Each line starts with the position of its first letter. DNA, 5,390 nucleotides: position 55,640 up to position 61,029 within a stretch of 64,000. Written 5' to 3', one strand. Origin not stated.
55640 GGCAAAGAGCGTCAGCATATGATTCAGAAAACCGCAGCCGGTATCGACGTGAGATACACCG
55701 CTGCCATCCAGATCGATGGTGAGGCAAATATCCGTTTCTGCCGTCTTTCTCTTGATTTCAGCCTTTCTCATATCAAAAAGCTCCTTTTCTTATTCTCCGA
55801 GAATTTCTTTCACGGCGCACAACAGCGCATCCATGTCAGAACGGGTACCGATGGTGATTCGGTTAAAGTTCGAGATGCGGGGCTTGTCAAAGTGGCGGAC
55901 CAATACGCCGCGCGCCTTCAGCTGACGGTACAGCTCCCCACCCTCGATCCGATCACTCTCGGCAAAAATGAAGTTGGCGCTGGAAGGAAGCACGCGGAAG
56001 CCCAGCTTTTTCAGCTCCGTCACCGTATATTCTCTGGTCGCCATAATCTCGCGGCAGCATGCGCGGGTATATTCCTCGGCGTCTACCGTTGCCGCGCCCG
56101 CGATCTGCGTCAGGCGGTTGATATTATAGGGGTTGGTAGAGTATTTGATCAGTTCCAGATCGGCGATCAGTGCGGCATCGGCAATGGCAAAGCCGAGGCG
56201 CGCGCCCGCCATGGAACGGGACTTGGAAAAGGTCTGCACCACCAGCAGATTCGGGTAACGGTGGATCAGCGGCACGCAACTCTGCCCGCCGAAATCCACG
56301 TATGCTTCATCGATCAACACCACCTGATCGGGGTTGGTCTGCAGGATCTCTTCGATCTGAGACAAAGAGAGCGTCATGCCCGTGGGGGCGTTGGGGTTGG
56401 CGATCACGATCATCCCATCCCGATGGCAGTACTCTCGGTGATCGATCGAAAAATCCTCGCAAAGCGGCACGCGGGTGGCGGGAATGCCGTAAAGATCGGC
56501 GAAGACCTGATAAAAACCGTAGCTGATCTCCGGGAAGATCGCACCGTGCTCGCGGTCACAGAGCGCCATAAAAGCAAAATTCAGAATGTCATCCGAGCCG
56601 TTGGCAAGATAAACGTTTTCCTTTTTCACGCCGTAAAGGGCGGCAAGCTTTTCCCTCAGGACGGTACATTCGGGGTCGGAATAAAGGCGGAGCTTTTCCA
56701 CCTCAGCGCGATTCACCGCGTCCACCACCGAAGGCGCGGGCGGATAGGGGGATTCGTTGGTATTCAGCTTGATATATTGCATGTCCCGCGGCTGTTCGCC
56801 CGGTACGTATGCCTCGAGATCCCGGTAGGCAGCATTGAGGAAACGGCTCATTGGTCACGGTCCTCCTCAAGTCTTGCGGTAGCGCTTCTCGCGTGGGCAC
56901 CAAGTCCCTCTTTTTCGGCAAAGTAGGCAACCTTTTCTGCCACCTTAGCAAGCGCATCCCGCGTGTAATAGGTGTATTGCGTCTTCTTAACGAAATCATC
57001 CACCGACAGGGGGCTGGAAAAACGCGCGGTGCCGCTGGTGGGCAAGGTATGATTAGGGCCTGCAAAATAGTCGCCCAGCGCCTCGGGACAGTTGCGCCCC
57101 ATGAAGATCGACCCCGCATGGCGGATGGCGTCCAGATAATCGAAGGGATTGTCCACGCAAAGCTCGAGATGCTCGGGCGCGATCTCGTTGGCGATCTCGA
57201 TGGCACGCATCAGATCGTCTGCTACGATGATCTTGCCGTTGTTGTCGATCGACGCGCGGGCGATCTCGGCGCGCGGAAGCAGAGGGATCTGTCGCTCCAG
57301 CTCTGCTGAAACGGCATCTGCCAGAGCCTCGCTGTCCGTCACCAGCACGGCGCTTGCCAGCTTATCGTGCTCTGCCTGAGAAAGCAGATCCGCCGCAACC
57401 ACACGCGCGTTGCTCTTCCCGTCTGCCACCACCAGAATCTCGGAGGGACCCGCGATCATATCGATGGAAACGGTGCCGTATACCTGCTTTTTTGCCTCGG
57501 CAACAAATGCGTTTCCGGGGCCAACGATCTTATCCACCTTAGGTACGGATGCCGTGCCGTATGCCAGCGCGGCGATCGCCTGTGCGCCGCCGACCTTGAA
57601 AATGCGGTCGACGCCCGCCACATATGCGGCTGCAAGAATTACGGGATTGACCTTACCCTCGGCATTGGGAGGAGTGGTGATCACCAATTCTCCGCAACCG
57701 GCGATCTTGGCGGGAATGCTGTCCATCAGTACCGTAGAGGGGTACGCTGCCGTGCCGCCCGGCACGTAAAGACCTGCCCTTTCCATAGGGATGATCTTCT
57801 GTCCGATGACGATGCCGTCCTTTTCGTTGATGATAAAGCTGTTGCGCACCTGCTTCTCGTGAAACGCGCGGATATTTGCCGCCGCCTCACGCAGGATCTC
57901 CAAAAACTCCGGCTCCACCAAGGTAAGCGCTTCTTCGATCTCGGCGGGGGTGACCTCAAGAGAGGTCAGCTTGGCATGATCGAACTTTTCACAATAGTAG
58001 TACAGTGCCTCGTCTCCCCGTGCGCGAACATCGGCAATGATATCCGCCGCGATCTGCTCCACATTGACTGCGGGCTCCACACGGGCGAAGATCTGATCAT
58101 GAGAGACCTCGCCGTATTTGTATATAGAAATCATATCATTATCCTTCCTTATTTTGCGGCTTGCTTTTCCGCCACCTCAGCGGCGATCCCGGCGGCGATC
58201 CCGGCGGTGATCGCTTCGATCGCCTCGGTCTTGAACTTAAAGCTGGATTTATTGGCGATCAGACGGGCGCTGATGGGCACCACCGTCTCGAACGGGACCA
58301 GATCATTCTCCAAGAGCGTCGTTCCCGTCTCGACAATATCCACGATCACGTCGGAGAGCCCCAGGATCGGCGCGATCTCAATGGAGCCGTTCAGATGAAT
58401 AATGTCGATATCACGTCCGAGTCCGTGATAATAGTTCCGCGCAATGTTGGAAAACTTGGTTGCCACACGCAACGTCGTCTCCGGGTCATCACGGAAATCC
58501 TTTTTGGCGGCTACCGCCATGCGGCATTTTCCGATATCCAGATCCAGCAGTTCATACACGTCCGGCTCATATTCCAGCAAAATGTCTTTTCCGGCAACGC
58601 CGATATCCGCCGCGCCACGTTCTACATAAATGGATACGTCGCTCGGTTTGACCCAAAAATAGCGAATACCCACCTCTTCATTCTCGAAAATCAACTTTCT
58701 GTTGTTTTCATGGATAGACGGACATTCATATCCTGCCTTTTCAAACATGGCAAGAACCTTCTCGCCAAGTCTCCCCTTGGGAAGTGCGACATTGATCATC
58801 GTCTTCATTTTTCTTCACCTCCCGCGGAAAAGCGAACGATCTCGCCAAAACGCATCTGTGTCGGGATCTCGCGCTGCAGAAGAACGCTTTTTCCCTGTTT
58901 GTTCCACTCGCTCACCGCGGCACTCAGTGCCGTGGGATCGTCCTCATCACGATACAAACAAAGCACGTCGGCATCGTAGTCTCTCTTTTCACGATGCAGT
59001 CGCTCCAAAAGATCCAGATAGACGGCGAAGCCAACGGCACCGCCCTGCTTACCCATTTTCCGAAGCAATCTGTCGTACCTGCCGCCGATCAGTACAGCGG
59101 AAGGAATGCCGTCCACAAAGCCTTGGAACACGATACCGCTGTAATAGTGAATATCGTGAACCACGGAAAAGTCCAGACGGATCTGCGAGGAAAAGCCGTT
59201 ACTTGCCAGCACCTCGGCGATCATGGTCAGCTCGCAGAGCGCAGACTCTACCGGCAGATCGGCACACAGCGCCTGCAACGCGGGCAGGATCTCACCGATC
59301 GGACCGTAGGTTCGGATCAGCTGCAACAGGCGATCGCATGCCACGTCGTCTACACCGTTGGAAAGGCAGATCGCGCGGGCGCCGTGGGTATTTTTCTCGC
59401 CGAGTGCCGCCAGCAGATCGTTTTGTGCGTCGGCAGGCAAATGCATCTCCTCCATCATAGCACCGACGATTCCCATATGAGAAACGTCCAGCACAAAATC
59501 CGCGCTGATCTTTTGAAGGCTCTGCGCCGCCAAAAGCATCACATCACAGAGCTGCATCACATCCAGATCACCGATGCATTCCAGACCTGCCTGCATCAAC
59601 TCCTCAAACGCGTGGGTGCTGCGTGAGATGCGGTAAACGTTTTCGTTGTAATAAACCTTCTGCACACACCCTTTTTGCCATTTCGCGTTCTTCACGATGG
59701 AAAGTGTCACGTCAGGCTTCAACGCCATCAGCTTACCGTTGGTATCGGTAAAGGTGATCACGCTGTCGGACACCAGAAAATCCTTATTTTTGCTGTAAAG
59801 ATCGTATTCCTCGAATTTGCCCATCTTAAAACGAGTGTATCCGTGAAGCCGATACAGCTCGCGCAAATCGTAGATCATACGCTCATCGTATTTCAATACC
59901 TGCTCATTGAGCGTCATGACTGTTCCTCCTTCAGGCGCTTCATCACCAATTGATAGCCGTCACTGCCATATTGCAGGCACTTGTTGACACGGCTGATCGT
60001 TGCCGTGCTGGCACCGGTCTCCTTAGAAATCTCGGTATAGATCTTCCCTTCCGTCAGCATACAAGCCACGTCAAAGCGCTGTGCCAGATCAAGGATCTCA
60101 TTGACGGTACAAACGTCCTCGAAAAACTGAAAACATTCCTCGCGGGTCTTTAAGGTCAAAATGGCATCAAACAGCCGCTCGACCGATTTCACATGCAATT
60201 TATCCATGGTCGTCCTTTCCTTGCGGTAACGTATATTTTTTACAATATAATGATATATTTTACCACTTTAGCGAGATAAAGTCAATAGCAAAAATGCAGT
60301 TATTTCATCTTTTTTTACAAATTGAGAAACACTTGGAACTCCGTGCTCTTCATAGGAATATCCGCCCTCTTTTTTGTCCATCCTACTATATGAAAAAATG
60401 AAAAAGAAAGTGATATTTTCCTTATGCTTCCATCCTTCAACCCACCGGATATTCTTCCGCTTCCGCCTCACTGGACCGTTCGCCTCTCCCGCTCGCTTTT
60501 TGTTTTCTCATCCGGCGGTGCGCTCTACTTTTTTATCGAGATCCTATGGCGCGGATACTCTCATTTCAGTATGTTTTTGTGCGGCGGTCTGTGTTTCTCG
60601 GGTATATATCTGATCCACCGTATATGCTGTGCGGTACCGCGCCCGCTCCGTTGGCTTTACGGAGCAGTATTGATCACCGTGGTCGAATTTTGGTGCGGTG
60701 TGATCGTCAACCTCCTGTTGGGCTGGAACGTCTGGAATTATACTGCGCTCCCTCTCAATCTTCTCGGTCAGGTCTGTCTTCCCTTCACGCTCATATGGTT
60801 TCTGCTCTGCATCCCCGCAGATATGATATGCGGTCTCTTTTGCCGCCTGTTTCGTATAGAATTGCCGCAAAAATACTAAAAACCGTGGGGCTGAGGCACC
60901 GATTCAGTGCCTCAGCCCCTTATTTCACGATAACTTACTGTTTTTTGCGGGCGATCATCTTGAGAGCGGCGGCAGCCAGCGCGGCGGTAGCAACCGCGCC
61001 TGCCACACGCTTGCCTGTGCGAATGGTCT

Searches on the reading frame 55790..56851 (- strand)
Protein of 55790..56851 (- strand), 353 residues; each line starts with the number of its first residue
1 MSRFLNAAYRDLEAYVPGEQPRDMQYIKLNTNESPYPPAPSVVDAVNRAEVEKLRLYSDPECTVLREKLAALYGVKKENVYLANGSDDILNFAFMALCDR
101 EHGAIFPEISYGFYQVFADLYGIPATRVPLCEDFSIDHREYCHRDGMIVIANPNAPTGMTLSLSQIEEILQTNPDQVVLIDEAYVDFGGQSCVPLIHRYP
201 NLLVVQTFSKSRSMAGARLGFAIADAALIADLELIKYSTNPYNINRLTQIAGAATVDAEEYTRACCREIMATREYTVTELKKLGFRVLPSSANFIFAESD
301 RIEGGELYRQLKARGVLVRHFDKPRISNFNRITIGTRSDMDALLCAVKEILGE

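Call 6: search_protein_families(library=ncbifam, proteins=[window:55790-56851:-], max_evalue=1e-10)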
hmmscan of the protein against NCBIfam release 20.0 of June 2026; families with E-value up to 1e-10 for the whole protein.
window:55790-56851:- (353 aa): 33 families (the best 25 are shown)
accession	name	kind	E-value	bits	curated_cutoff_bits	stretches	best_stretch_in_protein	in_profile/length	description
TIGR01141.1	hisC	equivalog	1.2e-90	303.9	276.55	1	10-350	5-349/349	histidinol-phosphate transaminase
NF002878.0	PRK03321.1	subfamily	1.3e-59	201.7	374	1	5-350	5-348/352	histidinol-phosphate transaminase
NF002877.0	PRK03317.1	equivalog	1.9e-59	201.4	409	1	27-351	34-367/374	histidinol-phosphate transaminase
NF006580.0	PRK09105.1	subfamily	7.4e-52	176.4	444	1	19-350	41-370/375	pyridoxal phosphate-dependent aminotransferase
NF003496.0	PRK05166.1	equivalog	7.4e-51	173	540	1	27-351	39-370/373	histidinol-phosphate transaminase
NF051461.1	pyoverd_PtaA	equivalog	3.4e-47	160.9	500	1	18-346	28-355/359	pyoverdine biosynthesis transaminase PtaA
NF002726.0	PRK02610.1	equivalog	1e-45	156.3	391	1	1-351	1-369/374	histidinol-phosphate transaminase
TIGR01140.1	L_thr_O3P_dcar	equivalog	1.2e-45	156.1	290.55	1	25-347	18-330/331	threonine-phosphate decarboxylase CobD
NF006014.0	PRK08153.1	equivalog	2.2e-42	145.3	510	1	28-351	37-364/370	pyridoxal phosphate-dependent aminotransferase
NF005915.1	PRK07908.1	equivalog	1.8e-27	96.6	360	1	40-345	27-329/332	Rv2231c family histidinol phosphate aminotransferase CobC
NF053748.1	bifunc_CobBC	exception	2e-26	92.6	950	1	40-322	495-769/797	bifunctional hydrogenobyrinic acid a,c-diamide synthase/histidinol phosphate aminotransferase CobBC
NF041364.1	GntC_guanitoxin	equivalog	5.6e-23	81.4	415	1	64-317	41-320/356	guanitoxin biosynthesis PLP-dependent (S)-gamma-hydroxy-L-arginine cyclodehydratase GntC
NF006225.0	PRK08354.1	equivalog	2.4e-20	73.2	288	1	26-350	16-315/318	putative aminotransferase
NF005744.0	PRK07568.1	subfamily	1.9e-19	69.7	389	1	25-297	31-324/398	pyridoxal phosphate-dependent aminotransferase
NF006229.0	PRK08361.1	equivalog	1.2e-17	64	624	1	65-298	75-329/391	aspartate aminotransferase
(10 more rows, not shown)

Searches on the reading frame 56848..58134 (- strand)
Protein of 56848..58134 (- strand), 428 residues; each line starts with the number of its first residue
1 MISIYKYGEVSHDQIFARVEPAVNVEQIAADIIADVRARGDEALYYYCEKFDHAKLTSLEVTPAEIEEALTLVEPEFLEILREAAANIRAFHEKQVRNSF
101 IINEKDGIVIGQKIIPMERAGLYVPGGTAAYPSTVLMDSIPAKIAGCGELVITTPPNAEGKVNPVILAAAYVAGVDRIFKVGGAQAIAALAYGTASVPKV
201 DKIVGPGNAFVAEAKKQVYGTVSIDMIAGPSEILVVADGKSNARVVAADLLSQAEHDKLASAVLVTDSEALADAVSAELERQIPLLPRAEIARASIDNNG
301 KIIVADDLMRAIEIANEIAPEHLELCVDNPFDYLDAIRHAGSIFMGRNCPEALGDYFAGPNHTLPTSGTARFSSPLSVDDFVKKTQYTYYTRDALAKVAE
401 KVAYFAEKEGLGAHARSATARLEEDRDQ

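Call 6: search_protein_families(library=ncbifam, proteins=[window:56848-58134:-], max_evalue=1e-10)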
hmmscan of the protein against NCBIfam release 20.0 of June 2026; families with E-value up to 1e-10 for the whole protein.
window:56848-58134:- (428 aa): 2 families
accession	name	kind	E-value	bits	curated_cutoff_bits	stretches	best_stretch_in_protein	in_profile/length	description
TIGR00069.1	hisD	equivalog_domain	7.6e-168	558.8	243.8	1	30-421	2-393/393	histidinol dehydrogenase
NF010343.0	PRK13770.1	equivalog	7.2e-115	384.1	647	1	26-421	22-414/416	histidinol dehydrogenase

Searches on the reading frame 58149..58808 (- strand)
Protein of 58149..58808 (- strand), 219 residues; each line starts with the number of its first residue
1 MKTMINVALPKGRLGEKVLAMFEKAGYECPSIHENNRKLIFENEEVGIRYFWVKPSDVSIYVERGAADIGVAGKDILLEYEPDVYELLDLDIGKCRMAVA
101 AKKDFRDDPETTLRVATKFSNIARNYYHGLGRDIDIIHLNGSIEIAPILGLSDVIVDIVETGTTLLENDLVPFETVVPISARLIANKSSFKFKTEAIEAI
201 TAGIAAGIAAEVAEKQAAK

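Call 6: search_protein_families(library=ncbifam, proteins=[window:58149-58808:-], max_evalue=1e-10)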
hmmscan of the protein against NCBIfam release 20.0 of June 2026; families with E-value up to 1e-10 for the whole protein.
window:58149-58808:- (219 aa): 1 family
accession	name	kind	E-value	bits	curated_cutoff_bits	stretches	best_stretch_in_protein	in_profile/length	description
TIGR00070.1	hisG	equivalog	6.8e-58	195.6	75.75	1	5-185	1-183/183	ATP phosphoribosyltransferase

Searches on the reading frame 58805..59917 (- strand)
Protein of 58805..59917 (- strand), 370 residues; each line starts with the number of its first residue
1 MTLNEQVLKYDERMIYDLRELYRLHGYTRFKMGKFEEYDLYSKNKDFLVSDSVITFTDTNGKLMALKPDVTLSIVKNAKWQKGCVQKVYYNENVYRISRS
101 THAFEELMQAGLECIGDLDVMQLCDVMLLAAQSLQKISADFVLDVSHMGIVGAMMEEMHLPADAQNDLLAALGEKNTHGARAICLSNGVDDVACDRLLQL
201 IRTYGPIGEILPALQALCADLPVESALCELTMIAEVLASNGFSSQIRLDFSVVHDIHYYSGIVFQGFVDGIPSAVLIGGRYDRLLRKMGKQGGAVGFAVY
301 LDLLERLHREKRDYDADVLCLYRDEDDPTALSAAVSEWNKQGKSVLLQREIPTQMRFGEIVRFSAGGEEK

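Call 6: search_protein_families(library=ncbifam, proteins=[window:58805-59917:-], max_evalue=1e-10)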
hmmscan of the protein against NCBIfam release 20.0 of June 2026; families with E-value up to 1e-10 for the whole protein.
window:58805-59917:- (370 aa): 19 families
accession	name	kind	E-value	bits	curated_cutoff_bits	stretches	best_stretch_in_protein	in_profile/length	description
TIGR00443.1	hisZ_biosyn_reg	equivalog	1.5e-61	208.2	271.65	1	12-307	12-311/314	ATP phosphoribosyltransferase regulatory subunit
NF008941.0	PRK12292.2-4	equivalog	1.7e-45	155.6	447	1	12-349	25-364/393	ATP phosphoribosyltransferase regulatory subunit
NF008936.0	PRK12292.1-3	equivalog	5.2e-42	144.1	492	1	17-312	28-333/406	ATP phosphoribosyltransferase regulatory subunit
NF008942.0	PRK12292.2-5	equivalog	6.8e-36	123.8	643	1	54-335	69-359/434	ATP phosphoribosyltransferase regulatory subunit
NF008935.0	PRK12292.1-1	equivalog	6.6e-32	110.9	350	1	19-348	29-353/382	ATP phosphoribosyltransferase regulatory subunit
TIGR00442.1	hisS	equivalog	8e-32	110.7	286.75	1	10-348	16-357/406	histidine--tRNA ligase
NF009086.0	PRK12421.1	equivalog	2.9e-29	102.2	318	1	58-346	72-359/389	ATP phosphoribosyltransferase regulatory subunit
NF008938.0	PRK12292.1-6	equivalog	7.1e-28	97.6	833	1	16-314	28-331/420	ATP phosphoribosyltransferase regulatory subunit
NF008940.0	PRK12292.2-3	equivalog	3e-25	88.8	450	1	17-308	26-320/404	ATP phosphoribosyltransferase regulatory subunit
NF008945.0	PRK12292.3-3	equivalog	1.5e-22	80.2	409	1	13-323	19-319/368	ATP phosphoribosyltransferase regulatory subunit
NF008944.0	PRK12292.3-2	equivalog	1e-21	77.5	374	1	16-307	35-336/341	ATP phosphoribosyltransferase regulatory subunit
NF008953.0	PRK12295.1-6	equivalog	5.2e-21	75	384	0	193-307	257-377/384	ATP phosphoribosyltransferase regulatory subunit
NF008943.0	PRK12292.3-1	equivalog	1.2e-18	67.4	690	1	54-305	79-327/403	ATP phosphoribosyltransferase regulatory subunit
NF008939.0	PRK12292.2-1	equivalog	1.4e-18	66.8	335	1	3-350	12-367/391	ATP phosphoribosyltransferase regulatory subunit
NF008937.0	PRK12292.1-4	equivalog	6.5e-18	64.7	693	1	59-346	73-361/395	ATP phosphoribosyltransferase regulatory subunit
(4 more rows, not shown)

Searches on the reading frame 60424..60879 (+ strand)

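Call 37: search_protein_families(library=pfam, proteins=[window:60424-60879:+], max_evalue=0.001)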
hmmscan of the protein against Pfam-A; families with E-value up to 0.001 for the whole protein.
window:60424-60879:+ (151 aa): 1 family
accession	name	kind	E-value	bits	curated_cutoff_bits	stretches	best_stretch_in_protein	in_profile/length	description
PF06541.16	ABC_trans_CmpB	-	6.3e-10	39.8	25.9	1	51-130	30-110/151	Putative ABC-transporter type IV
